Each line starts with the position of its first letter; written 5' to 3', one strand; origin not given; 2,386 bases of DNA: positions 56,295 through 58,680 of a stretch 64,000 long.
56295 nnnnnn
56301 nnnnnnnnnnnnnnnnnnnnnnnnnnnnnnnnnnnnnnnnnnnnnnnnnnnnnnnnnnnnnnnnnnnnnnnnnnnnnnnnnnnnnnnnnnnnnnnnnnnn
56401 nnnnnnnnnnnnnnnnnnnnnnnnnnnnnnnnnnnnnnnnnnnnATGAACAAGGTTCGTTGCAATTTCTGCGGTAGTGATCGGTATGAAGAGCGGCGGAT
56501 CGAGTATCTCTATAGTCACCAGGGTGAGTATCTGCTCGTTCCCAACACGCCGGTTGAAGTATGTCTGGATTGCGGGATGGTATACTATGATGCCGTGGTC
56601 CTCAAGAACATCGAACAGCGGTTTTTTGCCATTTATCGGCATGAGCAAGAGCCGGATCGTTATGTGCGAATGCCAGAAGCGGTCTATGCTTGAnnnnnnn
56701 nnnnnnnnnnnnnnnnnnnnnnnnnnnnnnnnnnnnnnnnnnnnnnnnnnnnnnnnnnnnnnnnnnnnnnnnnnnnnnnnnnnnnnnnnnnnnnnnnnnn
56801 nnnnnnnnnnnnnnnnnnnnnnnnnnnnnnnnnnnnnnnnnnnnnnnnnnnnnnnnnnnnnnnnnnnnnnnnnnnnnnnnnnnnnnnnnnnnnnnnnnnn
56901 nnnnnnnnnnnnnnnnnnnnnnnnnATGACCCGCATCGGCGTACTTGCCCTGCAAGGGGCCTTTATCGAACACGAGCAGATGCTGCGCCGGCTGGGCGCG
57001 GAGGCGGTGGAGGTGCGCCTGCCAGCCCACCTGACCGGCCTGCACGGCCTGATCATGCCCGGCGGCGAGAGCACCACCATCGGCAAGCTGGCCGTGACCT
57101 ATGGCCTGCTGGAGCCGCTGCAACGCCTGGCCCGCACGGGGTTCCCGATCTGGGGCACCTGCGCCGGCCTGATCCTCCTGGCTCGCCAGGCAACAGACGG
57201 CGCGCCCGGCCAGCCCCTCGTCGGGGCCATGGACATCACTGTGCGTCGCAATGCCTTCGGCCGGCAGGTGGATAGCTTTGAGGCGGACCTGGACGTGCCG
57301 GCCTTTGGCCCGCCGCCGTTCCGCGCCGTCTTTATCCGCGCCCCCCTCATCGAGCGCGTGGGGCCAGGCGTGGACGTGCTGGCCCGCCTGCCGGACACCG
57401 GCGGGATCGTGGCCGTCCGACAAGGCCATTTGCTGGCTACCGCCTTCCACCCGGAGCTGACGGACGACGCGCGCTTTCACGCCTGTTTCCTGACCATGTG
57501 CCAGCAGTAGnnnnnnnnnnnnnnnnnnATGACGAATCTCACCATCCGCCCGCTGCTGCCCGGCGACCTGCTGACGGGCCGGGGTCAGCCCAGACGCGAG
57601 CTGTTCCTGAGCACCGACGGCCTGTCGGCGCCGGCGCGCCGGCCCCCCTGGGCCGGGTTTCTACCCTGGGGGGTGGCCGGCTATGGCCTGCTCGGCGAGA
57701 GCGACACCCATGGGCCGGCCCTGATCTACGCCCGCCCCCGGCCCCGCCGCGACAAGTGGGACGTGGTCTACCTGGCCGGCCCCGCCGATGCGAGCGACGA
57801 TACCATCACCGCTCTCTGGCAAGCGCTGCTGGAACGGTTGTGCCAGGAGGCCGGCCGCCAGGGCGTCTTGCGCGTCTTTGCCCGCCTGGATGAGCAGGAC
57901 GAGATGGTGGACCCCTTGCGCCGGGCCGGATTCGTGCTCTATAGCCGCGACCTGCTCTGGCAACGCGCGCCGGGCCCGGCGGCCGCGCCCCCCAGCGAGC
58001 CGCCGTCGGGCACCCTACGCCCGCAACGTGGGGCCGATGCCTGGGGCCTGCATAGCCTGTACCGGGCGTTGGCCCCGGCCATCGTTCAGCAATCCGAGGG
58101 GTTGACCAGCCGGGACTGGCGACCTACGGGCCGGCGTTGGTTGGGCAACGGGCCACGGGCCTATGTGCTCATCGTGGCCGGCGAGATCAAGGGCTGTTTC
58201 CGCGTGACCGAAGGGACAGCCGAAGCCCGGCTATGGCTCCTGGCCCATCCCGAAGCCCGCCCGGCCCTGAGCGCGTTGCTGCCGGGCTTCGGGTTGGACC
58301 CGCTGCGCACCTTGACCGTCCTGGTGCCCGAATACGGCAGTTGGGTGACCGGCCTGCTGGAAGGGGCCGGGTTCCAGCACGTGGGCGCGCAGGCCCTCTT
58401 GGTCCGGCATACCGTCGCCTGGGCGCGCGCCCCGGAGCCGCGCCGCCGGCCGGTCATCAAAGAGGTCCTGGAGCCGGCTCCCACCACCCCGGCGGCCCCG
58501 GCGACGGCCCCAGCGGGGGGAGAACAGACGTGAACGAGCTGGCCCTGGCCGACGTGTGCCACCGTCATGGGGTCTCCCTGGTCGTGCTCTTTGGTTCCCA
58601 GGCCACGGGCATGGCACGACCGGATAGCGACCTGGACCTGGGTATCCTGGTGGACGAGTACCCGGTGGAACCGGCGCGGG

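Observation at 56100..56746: DUF4258/YgiT-zinc-finger toxin-antitoxin cassette inserted between pdxS and pdxT, flanked by 23-bp direct repeats of the GNAT gene 3' end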

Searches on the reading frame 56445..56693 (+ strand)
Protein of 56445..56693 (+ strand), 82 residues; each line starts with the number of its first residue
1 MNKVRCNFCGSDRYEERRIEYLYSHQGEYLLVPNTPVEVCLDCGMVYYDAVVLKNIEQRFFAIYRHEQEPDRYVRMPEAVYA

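Call 7: search_protein_families(library=pfam, proteins=[window:56445-56690:+], max_evalue=0.01)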
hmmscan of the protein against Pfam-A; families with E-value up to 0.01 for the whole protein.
window:56445-56690:+ (82 aa): 3 families
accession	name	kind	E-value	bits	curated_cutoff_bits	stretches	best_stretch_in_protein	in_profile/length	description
PF14122.12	YokU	-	1.9e-05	25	27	1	6-66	2-64/87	YokU-like protein, putative antitoxin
PF15731.11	MqsA_antitoxin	-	0.00039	21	30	1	5-63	2-60/131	Antitoxin component of bacterial toxin-antitoxin system, MqsA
PF14354.12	Lar_restr_allev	-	0.0054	17.4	28.6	1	6-57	6-34/58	Restriction alleviation protein Lar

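Call 55: search_protein_families(library=ncbifam, proteins=[window:56445-56690:+], max_evalue=0.01)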
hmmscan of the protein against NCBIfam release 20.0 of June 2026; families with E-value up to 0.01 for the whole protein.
window:56445-56690:+ (82 aa): 3 families
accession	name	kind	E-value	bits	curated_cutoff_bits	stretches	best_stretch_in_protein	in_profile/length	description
TIGR03831.1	YgiT_finger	domain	1.4e-11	44.4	20.2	1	6-50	1-45/46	YgiT-type zinc finger protein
TIGR03830.1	CxxCG_CxxCG_HTH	subfamily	9.2e-05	22.2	61.8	1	6-67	1-61/127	type II TA system antitoxin MqsA family protein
TIGR03829.1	YokU_near_AblA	hypoth_equivalog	0.00012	22.3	90.85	1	6-67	2-65/89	YokU family protein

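Call 78: find_encoding_contigs(protein=window:56445-56693:+, flank=3000, max_places=10)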
Protein window:56445-56693:+ (82 aa): 5 contigs read that carry it; 3 places shown.
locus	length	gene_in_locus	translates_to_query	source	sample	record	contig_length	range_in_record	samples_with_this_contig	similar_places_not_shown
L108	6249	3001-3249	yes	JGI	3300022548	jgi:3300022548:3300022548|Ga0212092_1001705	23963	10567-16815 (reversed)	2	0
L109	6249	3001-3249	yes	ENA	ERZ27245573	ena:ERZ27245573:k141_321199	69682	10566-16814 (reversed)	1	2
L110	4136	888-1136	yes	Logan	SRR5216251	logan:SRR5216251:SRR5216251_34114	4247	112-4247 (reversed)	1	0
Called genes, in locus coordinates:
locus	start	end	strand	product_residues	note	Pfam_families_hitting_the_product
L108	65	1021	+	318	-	PF01073:3Beta_HSD, PF01370:Epimerase, PF04321:RmlD_sub_bind, PF13460:NAD_binding_10, PF16363:GDP_Man_Dehyd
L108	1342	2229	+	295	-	PF01680:SOR_SNZ, PF05690:ThiG (weak), PF17935:TetR_C_27 (faint)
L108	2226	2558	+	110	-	-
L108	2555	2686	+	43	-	-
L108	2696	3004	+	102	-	PF14076:DUF4258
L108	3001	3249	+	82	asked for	PF14122:YokU (faint)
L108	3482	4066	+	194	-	PF01174:SNO, PF07685:GATase_3 (weak)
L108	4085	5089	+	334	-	-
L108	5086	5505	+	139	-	PF01909:NTP_transf_2, PF18765:Polbeta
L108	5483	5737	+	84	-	PF01934:HepT-like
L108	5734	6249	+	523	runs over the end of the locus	PF19568:Spore_III_AA, PF13191:AAA_16 (faint), PF13604:AAA_30 (weak), PF00004:AAA (faint), PF03266:NTPase_1 (faint), PF25516:PTPase, PF01424:R3H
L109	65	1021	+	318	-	PF01073:3Beta_HSD, PF01370:Epimerase, PF04321:RmlD_sub_bind, PF13460:NAD_binding_10, PF16363:GDP_Man_Dehyd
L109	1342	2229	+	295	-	PF01680:SOR_SNZ, PF05690:ThiG (weak), PF17935:TetR_C_27 (faint)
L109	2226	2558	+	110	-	-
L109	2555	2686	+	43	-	-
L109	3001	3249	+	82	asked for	PF14122:YokU (faint)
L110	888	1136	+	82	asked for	PF14122:YokU (faint)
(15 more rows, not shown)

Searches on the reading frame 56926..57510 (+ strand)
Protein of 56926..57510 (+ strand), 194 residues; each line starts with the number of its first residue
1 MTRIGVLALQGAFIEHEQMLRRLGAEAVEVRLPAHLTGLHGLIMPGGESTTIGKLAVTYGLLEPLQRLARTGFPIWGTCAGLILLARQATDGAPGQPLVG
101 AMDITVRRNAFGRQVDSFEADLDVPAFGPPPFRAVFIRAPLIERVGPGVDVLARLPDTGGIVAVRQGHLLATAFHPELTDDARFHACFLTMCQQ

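Call 7: search_protein_families(library=pfam, proteins=[window:56926-57507:+], max_evalue=0.01)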
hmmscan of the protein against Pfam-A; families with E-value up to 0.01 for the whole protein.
window:56926-57507:+ (194 aa): 2 families
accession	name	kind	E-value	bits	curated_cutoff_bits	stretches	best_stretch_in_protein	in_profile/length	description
PF01174.25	SNO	-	1.2e-57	195.3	27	1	6-193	1-187/188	SNO glutamine amidotransferase family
PF07685.20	GATase_3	-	1.7e-06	28.3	27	1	20-110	19-119/196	CobB/CobQ-like glutamine amidotransferase domain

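Call 13: find_encoding_contigs(protein=window:56926-57510:+, flank=10000, max_places=10)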
Protein window:56926-57510:+ (194 aa): 6 contigs read that carry it; 4 places shown.
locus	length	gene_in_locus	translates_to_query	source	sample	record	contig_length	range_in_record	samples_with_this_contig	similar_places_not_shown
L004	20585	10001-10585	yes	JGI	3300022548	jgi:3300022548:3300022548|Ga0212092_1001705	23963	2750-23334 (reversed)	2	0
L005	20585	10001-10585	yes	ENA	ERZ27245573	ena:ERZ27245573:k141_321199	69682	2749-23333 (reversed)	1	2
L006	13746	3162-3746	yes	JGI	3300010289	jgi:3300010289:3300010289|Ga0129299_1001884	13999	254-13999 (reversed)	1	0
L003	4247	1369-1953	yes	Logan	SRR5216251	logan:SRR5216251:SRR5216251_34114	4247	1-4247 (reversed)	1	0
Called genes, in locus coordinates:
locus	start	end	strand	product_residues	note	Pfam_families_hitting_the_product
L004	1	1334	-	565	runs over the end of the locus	PF01565:FAD_binding_4, PF02913:FAD-oxidase_C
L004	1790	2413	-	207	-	-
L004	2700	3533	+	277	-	PF00899:ThiF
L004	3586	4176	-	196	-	PF13248:Zn_ribbon_3 (faint), PF12773:DZR (weak), PF13240:Zn_Ribbon_1 (faint)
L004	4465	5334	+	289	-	PF01541:GIY-YIG (faint), PF00440:TetR_N, PF17932:TetR_C_24 (weak)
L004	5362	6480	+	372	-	PF00890:FAD_binding_2 (weak), PF01134:GIDA (weak), PF01266:DAO (weak), PF01494:FAD_binding_3 (weak), PF07992:Pyr_redox_2 (weak), PF12831:FAD_oxidored, PF13450:NAD_binding_8 (weak), PF01494:FAD_binding_3, +1 more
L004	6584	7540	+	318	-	PF01073:3Beta_HSD, PF01370:Epimerase, PF04321:RmlD_sub_bind, PF13460:NAD_binding_10, PF16363:GDP_Man_Dehyd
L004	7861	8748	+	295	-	PF01680:SOR_SNZ, PF05690:ThiG (weak), PF17935:TetR_C_27 (faint)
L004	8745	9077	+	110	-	-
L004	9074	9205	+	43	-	-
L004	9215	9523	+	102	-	PF14076:DUF4258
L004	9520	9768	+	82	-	PF14122:YokU (faint)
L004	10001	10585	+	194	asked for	PF01174:SNO, PF07685:GATase_3 (weak)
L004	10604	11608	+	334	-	-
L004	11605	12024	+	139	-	PF01909:NTP_transf_2, PF18765:Polbeta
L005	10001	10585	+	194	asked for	PF01174:SNO, PF07685:GATase_3 (weak)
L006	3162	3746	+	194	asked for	PF01174:SNO, PF07685:GATase_3 (weak)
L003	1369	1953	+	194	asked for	PF01174:SNO, PF07685:GATase_3 (weak)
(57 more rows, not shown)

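Call 48: list_cluster_members(proteins=[window:56926-57507:+, window:54786-55670:+])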
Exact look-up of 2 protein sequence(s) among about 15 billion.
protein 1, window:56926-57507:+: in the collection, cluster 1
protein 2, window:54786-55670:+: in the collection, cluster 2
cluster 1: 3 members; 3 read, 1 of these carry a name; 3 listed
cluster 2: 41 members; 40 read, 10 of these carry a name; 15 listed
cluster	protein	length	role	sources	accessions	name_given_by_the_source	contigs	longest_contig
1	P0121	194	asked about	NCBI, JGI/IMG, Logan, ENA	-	-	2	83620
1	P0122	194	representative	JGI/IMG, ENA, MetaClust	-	\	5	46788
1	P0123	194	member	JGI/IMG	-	-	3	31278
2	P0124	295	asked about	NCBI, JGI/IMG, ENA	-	-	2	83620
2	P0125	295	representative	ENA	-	-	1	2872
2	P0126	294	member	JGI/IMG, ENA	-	pyridoxal 5'-phosphate synthase pdxS subunit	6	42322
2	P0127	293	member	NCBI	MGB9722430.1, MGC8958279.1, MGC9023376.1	MAG: pyridoxal 5'-phosphate synthase lyase subunit PdxS [Chloroflexia bacterium]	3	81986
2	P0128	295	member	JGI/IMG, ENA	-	pyridoxal 5'-phosphate synthase pdxS subunit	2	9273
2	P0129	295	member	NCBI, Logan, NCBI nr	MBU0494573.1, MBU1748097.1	MAG: pyridoxal 5'-phosphate synthase lyase subunit PdxS [Chloroflexi bacterium] | pyridoxal 5'-phosphate synthase lyase subunit PdxS [Chloroflexota bacterium]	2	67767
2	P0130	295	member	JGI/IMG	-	pyridoxal 5'-phosphate synthase pdxS subunit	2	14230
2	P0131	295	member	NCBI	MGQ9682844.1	MAG: pyridoxal 5'-phosphate synthase lyase subunit PdxS [Anaerolineae bacterium]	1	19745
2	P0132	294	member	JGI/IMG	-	pyridoxal 5'-phosphate synthase pdxS subunit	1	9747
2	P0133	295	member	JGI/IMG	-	pyridoxal 5'-phosphate synthase pdxS subunit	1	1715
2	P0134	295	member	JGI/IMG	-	pyridoxal 5'-phosphate synthase pdxS subunit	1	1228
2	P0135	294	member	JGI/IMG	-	pyridoxal 5'-phosphate synthase pdxS subunit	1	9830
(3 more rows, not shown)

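Call 50: find_encoding_contigs(protein=P0123, flank=5000, max_places=5)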
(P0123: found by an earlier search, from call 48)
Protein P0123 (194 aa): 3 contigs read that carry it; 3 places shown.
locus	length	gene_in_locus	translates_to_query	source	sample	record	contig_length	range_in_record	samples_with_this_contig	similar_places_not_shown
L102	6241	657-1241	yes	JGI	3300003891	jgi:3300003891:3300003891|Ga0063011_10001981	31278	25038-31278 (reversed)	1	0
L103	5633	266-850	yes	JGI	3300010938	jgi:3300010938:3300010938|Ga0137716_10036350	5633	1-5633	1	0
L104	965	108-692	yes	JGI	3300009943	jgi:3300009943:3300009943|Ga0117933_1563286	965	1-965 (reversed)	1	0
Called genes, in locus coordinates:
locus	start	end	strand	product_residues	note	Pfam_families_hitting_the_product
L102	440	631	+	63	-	PF14122:YokU (weak)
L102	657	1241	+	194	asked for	PF01174:SNO, PF07685:GATase_3 (weak)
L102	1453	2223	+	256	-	-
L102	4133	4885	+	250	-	PF02517:Rce1-like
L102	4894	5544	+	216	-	PF02223:Thymidylate_kin, PF13521:AAA_28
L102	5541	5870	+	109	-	PF06153:CdAMP_rec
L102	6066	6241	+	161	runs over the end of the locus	PF00571:CBS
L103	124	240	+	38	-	-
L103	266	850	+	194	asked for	PF01174:SNO, PF07685:GATase_3 (weak)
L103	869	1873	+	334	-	-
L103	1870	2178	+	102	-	PF01909:NTP_transf_2, PF18765:Polbeta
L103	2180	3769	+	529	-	PF19568:Spore_III_AA, PF13191:AAA_16 (faint), PF13604:AAA_30 (weak), PF00004:AAA (faint), PF03266:NTPase_1 (faint), PF25516:PTPase, PF01424:R3H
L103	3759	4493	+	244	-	PF02517:Rce1-like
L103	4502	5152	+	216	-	PF02223:Thymidylate_kin, PF13521:AAA_28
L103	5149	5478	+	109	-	PF06153:CdAMP_rec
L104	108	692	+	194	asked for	PF01174:SNO, PF07685:GATase_3 (weak)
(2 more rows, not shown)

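Call 72: find_encoding_contigs(protein=P0128, flank=4000, max_places=4)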
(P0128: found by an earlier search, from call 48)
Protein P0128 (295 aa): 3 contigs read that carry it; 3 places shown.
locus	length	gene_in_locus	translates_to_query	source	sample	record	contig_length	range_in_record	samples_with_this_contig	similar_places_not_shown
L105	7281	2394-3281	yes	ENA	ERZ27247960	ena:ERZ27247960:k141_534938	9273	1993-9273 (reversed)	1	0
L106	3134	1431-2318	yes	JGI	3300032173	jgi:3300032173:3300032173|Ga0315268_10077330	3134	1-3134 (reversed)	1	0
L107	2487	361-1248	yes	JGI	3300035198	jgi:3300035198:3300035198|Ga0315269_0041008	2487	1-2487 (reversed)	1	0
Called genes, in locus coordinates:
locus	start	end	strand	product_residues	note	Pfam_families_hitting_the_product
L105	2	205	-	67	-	PF10133:CooT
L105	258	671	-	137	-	PF03551:PadR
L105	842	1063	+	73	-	PF02374:ArsA_ATPase (weak), PF10609:ParA (weak), PF01656:CbiA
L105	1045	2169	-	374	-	PF04055:Radical_SAM, PF12836:HHH_3 (faint)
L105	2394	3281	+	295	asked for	PF01680:SOR_SNZ, PF05690:ThiG (weak)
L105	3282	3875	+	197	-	PF01174:SNO, PF07685:GATase_3 (weak)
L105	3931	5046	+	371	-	-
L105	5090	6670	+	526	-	PF19568:Spore_III_AA, PF13604:AAA_30 (faint), PF00004:AAA (faint), PF03266:NTPase_1 (faint), PF13401:AAA_22 (faint), PF25516:PTPase, PF01424:R3H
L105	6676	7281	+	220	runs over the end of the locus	PF02223:Thymidylate_kin, PF13521:AAA_28 (weak)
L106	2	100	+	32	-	?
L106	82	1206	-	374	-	PF04055:Radical_SAM, PF12836:HHH_3 (faint)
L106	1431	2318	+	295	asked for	PF01680:SOR_SNZ, PF05690:ThiG (weak)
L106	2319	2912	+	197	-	PF01174:SNO, PF07685:GATase_3 (weak)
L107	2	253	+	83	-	?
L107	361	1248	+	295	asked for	PF01680:SOR_SNZ, PF05690:ThiG (weak)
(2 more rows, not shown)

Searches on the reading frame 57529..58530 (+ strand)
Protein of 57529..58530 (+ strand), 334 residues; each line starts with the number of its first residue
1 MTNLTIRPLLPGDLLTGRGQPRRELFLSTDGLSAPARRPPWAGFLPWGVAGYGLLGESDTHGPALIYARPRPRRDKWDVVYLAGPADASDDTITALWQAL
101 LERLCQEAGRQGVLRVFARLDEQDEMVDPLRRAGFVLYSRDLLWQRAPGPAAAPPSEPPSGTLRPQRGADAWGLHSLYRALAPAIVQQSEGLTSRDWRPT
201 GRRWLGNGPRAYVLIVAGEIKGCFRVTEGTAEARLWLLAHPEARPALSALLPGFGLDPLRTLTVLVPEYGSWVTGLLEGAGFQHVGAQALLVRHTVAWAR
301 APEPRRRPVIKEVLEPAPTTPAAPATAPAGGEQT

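Call 7: search_protein_families(library=pfam, proteins=[window:57529-58530:+], max_evalue=0.01)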
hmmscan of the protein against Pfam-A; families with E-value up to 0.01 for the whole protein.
window:57529-58530:+ (334 aa): 1 family
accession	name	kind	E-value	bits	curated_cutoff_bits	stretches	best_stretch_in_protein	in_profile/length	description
PF23186.1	DUF7059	-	0.0022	18.6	27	1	233-269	43-79/85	Domain of unknown function (DUF7059)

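Call 40: find_related_loci(query=window:57529-58530:+, collection=genome_contigs, flank=4500)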
Query window:57529-58530:+ (334 aa) in genome_contigs; peptide patterns used: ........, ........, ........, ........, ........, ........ (x = any residue, [..] = any of these).
158 stretches matched a pattern; 1 encode a relative of the query (tblastn E <= 1e-3); 1 distinct loci.
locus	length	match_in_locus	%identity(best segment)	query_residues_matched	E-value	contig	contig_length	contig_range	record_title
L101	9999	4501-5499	60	1-333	2e-120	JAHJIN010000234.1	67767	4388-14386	MAG: Chloroflexota bacterium isolate Modern_marine_rock_biofilm.mb.101 Modern_marine_roc.mb.101_k141_303361, whole genom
